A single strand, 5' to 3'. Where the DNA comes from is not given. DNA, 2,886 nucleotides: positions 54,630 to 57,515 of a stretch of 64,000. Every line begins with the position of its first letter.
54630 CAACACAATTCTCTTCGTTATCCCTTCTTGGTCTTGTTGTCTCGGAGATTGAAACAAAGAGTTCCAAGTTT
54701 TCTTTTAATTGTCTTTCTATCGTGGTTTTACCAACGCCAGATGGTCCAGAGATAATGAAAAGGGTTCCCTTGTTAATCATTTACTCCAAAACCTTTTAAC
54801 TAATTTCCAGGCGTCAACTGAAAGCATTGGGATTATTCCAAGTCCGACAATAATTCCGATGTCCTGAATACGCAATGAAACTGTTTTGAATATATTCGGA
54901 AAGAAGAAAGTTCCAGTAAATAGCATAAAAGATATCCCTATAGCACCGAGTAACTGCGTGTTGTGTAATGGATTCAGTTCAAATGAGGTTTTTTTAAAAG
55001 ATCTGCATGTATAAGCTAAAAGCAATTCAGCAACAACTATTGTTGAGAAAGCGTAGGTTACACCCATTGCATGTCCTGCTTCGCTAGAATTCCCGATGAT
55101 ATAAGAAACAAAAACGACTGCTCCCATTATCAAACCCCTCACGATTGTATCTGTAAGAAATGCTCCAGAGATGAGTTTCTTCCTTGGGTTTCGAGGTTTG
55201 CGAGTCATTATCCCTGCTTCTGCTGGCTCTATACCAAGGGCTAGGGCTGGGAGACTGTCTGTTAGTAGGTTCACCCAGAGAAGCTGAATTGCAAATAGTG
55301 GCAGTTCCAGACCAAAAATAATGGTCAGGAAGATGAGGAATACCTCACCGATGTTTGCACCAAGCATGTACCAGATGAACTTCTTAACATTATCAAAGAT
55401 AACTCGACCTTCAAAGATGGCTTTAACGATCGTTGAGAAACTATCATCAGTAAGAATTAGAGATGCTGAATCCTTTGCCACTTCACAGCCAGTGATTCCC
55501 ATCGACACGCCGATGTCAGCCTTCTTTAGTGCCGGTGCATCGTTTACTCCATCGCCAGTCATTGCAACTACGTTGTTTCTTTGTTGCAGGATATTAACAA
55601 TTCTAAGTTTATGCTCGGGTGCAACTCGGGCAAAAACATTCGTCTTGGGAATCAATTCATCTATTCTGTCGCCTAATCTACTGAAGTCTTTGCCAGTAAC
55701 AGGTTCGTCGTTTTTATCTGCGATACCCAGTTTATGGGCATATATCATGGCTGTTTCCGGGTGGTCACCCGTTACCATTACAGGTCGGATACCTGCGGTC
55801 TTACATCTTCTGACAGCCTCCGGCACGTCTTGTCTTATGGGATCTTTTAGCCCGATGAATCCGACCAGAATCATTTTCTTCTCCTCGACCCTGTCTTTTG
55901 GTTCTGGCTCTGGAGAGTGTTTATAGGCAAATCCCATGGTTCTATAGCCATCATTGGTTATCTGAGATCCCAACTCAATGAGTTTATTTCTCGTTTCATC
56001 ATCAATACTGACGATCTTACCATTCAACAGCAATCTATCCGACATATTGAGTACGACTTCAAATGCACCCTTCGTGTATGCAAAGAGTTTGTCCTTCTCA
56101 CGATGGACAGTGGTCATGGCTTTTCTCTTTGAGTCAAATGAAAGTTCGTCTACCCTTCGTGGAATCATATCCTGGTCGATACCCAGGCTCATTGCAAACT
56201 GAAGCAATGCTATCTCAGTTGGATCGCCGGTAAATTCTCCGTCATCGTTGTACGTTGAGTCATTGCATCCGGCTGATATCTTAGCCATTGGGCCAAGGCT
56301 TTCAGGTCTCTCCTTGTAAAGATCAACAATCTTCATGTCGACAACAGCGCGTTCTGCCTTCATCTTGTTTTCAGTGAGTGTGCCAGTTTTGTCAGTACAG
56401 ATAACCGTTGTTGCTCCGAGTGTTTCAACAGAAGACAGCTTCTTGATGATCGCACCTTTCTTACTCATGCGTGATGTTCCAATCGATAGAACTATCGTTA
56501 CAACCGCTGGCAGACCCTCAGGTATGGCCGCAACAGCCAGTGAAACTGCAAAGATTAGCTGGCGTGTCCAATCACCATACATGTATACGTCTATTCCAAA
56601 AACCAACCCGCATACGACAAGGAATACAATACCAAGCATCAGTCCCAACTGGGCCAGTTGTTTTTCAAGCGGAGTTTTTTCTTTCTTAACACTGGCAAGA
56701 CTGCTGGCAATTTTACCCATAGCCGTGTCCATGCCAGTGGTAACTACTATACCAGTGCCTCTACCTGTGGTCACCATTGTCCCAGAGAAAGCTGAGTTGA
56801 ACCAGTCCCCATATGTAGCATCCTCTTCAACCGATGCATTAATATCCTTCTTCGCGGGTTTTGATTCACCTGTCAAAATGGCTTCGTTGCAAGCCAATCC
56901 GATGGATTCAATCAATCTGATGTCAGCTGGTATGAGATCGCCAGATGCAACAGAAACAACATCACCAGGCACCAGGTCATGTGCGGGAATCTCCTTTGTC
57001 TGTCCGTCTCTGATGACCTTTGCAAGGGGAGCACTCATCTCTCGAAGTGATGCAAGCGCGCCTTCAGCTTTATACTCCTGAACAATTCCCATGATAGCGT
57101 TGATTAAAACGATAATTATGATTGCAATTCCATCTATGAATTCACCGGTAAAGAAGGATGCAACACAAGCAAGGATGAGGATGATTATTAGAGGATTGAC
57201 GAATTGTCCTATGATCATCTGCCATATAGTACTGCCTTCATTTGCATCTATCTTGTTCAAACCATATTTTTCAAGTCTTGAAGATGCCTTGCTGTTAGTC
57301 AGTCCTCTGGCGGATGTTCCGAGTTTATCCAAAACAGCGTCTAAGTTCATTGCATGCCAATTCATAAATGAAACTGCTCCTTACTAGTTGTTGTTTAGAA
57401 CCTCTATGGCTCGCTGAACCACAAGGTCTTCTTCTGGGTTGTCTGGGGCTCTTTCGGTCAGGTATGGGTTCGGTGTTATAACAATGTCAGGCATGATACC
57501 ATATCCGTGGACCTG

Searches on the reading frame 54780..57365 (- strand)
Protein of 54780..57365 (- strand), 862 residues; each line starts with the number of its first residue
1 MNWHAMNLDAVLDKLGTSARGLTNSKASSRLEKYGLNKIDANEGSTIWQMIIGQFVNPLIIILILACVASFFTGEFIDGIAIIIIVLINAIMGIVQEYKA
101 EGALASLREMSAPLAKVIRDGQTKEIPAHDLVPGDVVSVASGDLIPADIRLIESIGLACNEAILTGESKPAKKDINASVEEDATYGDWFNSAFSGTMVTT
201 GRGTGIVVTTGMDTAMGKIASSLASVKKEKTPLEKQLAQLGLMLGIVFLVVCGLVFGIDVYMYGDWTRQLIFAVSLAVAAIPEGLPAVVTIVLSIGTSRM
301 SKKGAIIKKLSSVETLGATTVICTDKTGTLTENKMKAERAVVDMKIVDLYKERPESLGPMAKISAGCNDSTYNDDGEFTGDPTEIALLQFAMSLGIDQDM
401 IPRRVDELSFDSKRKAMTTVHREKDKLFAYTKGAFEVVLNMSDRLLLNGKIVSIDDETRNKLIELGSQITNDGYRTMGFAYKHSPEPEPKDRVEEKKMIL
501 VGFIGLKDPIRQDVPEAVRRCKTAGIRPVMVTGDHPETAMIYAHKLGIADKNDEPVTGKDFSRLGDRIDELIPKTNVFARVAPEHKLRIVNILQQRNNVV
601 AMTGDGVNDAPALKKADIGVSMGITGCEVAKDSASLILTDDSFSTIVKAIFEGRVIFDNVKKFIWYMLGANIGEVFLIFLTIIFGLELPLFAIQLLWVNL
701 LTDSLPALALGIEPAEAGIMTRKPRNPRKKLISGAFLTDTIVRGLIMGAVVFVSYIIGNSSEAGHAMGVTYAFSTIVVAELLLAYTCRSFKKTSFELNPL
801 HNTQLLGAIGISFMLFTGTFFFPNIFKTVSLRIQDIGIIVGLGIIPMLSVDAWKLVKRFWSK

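Call 71: search_protein_families(library=pfam, proteins=[window:54780-57365:-], max_evalue=0.00001)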
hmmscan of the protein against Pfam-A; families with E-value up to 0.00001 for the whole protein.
window:54780-57365:- (862 aa): 5 families
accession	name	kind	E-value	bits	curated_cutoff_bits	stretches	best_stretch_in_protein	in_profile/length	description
PF00122.25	E1-E2_ATPase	-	7.5e-52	175.9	28.1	1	109-303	1-181/181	E1-E2 ATPase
PF00689.26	Cation_ATPase_C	-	2.7e-41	141.7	27.3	1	688-856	2-175/175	Cation transporting ATPase, C-terminus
PF00702.32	Hydrolase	-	1.8e-19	71.3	26.4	1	321-617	3-191/191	haloacid dehalogenase-like hydrolase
PF00690.31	Cation_ATPase_N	-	4.1e-19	68.4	20.4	1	3-69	1-68/69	Cation transporter/ATPase, N-terminus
PF13246.12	Cation_ATPase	-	8.4e-16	58.2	21.7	1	367-442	3-88/91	Cation transport ATPase (P-type)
